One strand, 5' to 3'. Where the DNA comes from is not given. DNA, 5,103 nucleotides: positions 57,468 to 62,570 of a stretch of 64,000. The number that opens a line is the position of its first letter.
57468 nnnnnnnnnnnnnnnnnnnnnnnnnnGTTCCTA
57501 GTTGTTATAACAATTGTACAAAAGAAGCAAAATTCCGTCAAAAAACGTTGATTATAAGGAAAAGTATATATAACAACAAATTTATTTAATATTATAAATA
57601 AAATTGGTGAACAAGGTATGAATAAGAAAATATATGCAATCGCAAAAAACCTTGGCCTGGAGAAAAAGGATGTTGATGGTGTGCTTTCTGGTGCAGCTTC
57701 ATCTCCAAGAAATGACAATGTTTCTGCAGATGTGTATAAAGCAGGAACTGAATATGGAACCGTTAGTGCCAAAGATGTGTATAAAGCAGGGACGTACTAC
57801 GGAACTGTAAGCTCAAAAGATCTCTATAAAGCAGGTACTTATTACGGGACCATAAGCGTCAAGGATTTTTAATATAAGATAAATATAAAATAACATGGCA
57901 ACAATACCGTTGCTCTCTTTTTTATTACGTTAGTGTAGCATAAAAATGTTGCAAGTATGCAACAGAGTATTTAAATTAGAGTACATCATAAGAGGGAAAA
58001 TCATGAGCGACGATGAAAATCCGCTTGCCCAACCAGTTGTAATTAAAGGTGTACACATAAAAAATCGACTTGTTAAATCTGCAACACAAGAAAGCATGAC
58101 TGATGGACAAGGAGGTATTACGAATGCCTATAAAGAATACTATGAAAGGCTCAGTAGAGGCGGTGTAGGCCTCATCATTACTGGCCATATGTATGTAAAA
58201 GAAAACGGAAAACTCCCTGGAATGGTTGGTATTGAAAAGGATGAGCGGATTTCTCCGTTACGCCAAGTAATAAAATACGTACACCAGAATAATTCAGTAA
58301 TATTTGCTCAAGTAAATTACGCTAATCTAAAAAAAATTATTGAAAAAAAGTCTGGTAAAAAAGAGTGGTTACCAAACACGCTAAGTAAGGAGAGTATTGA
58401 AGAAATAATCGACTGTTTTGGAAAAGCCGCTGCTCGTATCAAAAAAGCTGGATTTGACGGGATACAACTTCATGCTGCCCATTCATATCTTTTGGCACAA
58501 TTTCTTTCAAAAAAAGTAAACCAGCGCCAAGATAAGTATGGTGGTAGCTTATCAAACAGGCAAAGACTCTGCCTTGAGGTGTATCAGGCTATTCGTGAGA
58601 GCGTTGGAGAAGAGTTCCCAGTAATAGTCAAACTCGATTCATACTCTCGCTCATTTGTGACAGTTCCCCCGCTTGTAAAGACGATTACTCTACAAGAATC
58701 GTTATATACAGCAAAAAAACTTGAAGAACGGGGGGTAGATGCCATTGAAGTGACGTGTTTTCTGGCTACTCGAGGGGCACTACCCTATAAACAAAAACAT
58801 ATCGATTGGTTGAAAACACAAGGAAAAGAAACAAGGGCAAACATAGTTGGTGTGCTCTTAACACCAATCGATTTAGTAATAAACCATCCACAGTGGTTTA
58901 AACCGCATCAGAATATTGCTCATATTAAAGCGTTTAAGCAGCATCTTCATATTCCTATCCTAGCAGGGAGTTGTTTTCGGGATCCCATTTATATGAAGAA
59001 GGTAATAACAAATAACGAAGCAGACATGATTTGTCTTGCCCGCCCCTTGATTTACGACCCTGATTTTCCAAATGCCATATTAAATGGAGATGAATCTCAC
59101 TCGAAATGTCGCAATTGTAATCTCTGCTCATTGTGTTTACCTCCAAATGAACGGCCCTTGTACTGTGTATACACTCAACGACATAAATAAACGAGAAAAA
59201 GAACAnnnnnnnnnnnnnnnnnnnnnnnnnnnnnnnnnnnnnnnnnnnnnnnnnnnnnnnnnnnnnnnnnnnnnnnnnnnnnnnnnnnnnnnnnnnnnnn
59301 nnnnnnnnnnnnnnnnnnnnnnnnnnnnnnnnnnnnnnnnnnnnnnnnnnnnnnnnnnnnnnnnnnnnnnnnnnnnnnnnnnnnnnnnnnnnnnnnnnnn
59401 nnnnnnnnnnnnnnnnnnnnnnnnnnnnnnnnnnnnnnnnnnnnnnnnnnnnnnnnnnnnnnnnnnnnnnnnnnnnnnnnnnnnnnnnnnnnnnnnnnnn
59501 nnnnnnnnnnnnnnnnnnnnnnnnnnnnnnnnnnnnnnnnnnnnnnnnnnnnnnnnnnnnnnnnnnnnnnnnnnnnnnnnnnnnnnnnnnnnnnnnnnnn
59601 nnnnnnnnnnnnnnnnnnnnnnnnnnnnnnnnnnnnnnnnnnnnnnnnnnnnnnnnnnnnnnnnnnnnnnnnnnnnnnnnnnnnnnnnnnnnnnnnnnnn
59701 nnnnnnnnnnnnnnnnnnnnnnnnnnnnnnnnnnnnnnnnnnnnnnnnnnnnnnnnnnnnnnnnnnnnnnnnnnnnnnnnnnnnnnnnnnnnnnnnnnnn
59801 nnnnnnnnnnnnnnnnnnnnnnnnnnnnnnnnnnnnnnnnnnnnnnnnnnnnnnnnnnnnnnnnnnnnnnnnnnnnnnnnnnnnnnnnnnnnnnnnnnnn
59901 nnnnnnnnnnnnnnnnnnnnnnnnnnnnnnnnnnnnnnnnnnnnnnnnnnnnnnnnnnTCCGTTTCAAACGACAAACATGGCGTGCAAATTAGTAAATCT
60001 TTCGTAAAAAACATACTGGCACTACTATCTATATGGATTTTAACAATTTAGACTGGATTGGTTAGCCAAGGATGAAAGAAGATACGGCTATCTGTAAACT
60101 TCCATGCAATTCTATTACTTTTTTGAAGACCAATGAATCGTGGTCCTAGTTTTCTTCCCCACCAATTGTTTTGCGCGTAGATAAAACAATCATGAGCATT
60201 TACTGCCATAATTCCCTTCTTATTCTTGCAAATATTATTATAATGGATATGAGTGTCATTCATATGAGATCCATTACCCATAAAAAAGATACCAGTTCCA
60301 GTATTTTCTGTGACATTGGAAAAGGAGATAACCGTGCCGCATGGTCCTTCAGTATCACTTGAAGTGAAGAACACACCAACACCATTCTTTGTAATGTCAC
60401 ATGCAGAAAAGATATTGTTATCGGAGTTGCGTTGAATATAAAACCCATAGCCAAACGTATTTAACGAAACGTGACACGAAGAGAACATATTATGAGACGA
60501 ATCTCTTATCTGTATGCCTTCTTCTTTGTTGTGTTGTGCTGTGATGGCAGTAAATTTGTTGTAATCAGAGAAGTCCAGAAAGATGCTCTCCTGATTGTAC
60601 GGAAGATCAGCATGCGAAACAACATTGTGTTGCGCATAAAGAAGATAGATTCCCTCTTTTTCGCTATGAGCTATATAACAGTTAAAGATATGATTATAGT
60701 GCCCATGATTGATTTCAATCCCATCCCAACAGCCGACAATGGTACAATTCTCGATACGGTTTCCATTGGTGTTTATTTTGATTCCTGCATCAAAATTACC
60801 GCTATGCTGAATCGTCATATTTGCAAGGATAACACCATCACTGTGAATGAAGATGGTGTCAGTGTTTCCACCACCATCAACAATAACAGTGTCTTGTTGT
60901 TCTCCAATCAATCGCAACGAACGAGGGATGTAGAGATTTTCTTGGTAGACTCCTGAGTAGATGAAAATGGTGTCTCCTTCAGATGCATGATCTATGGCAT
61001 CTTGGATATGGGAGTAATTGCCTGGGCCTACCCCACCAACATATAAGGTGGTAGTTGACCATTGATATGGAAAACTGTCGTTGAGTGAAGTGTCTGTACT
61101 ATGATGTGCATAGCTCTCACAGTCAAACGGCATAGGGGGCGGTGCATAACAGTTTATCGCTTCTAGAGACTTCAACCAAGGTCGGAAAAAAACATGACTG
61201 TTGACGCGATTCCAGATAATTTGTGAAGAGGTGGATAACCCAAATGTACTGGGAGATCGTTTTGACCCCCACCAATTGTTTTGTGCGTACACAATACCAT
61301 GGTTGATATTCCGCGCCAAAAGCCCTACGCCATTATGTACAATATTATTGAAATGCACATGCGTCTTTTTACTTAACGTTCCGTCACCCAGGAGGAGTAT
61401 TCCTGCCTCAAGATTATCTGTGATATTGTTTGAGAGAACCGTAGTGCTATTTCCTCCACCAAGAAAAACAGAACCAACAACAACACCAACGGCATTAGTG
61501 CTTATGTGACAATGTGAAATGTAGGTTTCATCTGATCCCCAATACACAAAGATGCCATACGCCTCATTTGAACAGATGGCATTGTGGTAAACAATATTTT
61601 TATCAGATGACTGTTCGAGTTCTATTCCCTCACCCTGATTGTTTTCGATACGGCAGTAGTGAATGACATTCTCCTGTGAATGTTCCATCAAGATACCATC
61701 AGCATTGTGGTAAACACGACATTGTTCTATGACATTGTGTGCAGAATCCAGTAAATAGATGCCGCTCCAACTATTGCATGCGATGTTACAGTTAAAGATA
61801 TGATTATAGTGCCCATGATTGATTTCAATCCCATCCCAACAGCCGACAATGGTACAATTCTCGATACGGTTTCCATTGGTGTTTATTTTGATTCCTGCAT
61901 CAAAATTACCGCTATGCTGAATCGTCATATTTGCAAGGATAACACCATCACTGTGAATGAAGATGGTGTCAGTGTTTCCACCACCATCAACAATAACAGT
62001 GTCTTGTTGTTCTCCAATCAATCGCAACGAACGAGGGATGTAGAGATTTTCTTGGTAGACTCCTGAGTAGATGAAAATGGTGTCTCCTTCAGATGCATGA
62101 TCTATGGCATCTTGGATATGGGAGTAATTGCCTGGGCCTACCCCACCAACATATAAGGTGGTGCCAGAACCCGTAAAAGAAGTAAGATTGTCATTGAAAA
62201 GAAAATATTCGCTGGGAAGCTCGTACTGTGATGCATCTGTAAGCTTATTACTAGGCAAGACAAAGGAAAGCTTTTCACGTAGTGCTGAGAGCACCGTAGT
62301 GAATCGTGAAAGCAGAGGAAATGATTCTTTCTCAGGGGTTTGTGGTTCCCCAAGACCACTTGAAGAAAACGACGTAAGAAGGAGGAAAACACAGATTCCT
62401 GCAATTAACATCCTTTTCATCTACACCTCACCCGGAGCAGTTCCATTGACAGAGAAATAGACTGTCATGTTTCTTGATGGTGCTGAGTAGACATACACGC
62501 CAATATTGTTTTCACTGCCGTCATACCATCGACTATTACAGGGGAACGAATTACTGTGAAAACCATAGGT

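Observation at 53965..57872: Candidate undescribed RiPP-type system: three tandem radical-SAM/SPASM enzymes interleaved with two repeat-core precursor peptides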

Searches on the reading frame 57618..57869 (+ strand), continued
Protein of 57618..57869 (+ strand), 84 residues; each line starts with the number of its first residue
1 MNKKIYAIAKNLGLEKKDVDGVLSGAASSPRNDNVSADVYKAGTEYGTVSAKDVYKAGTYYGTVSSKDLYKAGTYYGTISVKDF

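Call 89: search_protein_families(library=phrogs, proteins=[L112:7255-8670:+, L112:6056-6634:+, L112:4541-5350:-], max_evalue=0.001)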
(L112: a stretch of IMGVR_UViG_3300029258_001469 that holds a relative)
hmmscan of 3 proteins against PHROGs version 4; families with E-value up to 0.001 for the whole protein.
L112:7255-8670:+ (472 aa): 8 families
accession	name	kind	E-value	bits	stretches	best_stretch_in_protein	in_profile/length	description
phrog_38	-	head and packaging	7.6e-88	297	1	13-441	283-712/760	terminase large subunit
phrog_5573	-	head and packaging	2.6e-23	83.8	1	218-430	18-232/250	terminase large subunit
phrog_4758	-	head and packaging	2.9e-19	70.4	1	27-218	39-229/243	terminase large subunit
phrog_17672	-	head and packaging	9.7e-18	65.3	1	36-205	61-226/395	terminase large subunit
phrog_2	-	head and packaging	2.8e-13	50.5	1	28-435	268-595/807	terminase large subunit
phrog_30251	-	head and packaging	3.9e-10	39.6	1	48-328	63-345/799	terminase large subunit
phrog_28155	-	head and packaging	0.00052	20.9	0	28-188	47-195/260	terminase large subunit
phrog_5989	-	head and packaging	0.00074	19.7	0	31-92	147-208/347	terminase large subunit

L112:6056-6634:+ (193 aa): 0 families

L112:4541-5350:- (270 aa): 0 families

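Call 95: predict_structure(alignment_id=A2)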
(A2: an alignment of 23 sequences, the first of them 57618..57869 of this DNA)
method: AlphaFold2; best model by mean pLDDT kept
length: 84 residues; sequences in the alignment: 23
mean_pLDDT: 53.7   pTM: 0.26
mean pLDDT of the five models: 53.7, 52.2, 51.5, 51.0, 48.1
residues with pLDDT >= 90: 0; 70-90: 21; 50-70: 6; < 50: 57
segments of 3 or more residues with pLDDT < 50: 28-84
pLDDT, mean of each block of 10 residues (from residue 1): 77 82 60 45 41 42 43 43 42
secondary structure, 60 per line:
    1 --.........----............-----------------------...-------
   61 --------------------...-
elements in order: H3-11 H16-27

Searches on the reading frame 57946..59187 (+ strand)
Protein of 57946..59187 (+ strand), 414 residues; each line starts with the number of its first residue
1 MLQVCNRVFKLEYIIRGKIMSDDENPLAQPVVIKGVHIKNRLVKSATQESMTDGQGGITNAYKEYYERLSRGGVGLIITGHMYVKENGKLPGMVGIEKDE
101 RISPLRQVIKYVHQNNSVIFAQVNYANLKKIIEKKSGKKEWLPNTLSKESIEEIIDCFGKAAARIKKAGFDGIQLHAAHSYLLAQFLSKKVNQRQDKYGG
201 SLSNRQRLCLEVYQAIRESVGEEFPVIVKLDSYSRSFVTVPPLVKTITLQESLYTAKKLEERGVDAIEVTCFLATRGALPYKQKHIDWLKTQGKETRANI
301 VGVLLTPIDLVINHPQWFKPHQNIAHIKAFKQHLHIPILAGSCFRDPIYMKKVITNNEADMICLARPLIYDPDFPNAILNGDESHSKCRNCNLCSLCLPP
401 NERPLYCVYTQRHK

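Call 6: search_protein_families(library=pfam, proteins=[window:57946-59187:+], max_evalue=0.01)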
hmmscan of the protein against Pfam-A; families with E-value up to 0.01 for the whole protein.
window:57946-59187:+ (414 aa): 1 family
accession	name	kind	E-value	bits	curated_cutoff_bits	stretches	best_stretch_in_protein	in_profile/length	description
PF00724.26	Oxidored_FMN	-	3.7e-53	181.4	27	2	27-233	2-228/342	NADH:flavin oxidoreductase / NADH oxidase family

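Call 7: search_protein_families(library=ncbifam, proteins=[window:57946-59187:+], max_evalue=0.01)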
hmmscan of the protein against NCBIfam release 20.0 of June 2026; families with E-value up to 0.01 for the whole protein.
window:57946-59187:+ (414 aa): 8 families
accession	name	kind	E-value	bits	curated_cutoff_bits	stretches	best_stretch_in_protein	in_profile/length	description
NF041087.1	bile_acid_BaiCD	equivalog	1.1e-50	172.4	825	2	27-281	4-261/642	bile acid Fe-S flavoenzyme BaiCD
TIGR03997.1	mycofact_OYE_2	equivalog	1.7e-49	168.8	793.15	2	28-275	3-255/645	mycofactocin system FadH/OYE family oxidoreductase 2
NF010047.0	PRK13523.1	equivalog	6e-44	150.4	431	1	27-270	5-249/339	NADPH dehydrogenase NamA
NF045592.1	bili_reduct_N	equivalog_domain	1.8e-40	139.2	425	2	27-270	2-250/363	bilirubin reductase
NF045599.1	bili_reduct_long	exception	1.4e-39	135.9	750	2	27-270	1-253/641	bilirubin reductase, long form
NF006101.0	PRK08255.1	equivalog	1.9e-36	125.5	1078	2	140-271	535-659/768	bifunctional salicylyl-CoA 5-hydroxylase/oxidoreductase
NF007899.0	PRK10605.1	subfamily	1.2e-28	100.4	403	2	142-220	148-226/365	N-ethylmaleimide reductase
TIGR03996.1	mycofact_OYE_1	hypoth_equivalog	2.1e-20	72.8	627.9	1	27-225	2-206/633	mycofactocin system FadH/OYE family oxidoreductase 1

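Call 55: search_protein_families(library=ncbifam, proteins=[window:57946-59187:+], max_evalue=0.001)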
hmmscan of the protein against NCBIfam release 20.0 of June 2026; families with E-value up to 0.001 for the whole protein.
window:57946-59187:+ (414 aa): 8 families
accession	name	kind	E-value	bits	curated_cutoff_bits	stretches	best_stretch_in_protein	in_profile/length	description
NF041087.1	bile_acid_BaiCD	equivalog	1.1e-50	172.4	825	2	27-281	4-261/642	bile acid Fe-S flavoenzyme BaiCD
TIGR03997.1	mycofact_OYE_2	equivalog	1.7e-49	168.8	793.15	2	28-275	3-255/645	mycofactocin system FadH/OYE family oxidoreductase 2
NF010047.0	PRK13523.1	equivalog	6e-44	150.4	431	1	27-270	5-249/339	NADPH dehydrogenase NamA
NF045592.1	bili_reduct_N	equivalog_domain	1.8e-40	139.2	425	2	27-270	2-250/363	bilirubin reductase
NF045599.1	bili_reduct_long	exception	1.4e-39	135.9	750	2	27-270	1-253/641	bilirubin reductase, long form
NF006101.0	PRK08255.1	equivalog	1.9e-36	125.5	1078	2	140-271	535-659/768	bifunctional salicylyl-CoA 5-hydroxylase/oxidoreductase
NF007899.0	PRK10605.1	subfamily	1.2e-28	100.4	403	1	142-220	148-226/365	N-ethylmaleimide reductase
TIGR03996.1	mycofact_OYE_1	hypoth_equivalog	2.1e-20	72.8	627.9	1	27-225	2-206/633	mycofactocin system FadH/OYE family oxidoreductase 1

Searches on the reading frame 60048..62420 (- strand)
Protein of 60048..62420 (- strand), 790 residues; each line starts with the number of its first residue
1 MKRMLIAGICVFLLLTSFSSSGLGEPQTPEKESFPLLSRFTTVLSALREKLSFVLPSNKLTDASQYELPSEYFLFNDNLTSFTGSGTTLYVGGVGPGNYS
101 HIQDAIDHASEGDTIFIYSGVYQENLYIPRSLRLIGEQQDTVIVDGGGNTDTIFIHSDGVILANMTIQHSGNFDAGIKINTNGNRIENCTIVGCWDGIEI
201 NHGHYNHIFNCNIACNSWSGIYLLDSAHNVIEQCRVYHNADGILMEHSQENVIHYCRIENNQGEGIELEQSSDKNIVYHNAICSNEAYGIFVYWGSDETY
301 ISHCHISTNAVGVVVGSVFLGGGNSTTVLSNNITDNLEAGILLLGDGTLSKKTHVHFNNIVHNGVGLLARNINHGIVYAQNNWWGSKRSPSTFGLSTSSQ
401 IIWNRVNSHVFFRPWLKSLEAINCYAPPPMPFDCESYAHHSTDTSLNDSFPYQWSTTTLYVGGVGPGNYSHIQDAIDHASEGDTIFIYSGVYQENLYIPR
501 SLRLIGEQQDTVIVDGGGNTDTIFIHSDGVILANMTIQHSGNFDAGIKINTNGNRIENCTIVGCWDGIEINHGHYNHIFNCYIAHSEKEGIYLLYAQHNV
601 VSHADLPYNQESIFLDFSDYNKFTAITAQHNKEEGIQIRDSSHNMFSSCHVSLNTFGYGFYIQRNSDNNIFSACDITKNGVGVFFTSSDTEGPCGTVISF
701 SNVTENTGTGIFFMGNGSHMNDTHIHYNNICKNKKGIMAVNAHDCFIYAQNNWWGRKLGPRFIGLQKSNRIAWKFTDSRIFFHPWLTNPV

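Call 51: search_protein_families(library=pfam, proteins=[window:60048-62420:-], max_evalue=0.01)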
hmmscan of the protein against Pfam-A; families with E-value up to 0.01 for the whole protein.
window:60048-62420:- (790 aa): 2 families
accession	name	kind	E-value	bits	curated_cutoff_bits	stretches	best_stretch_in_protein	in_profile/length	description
PF13229.12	Beta_helix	-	1.8e-49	167.8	25.9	4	153-301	3-153/158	Right handed beta helix region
PF05048.19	NosD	-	1.6e-37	129.5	23.6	4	107-286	2-173/212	Periplasmic copper-binding protein (NosD)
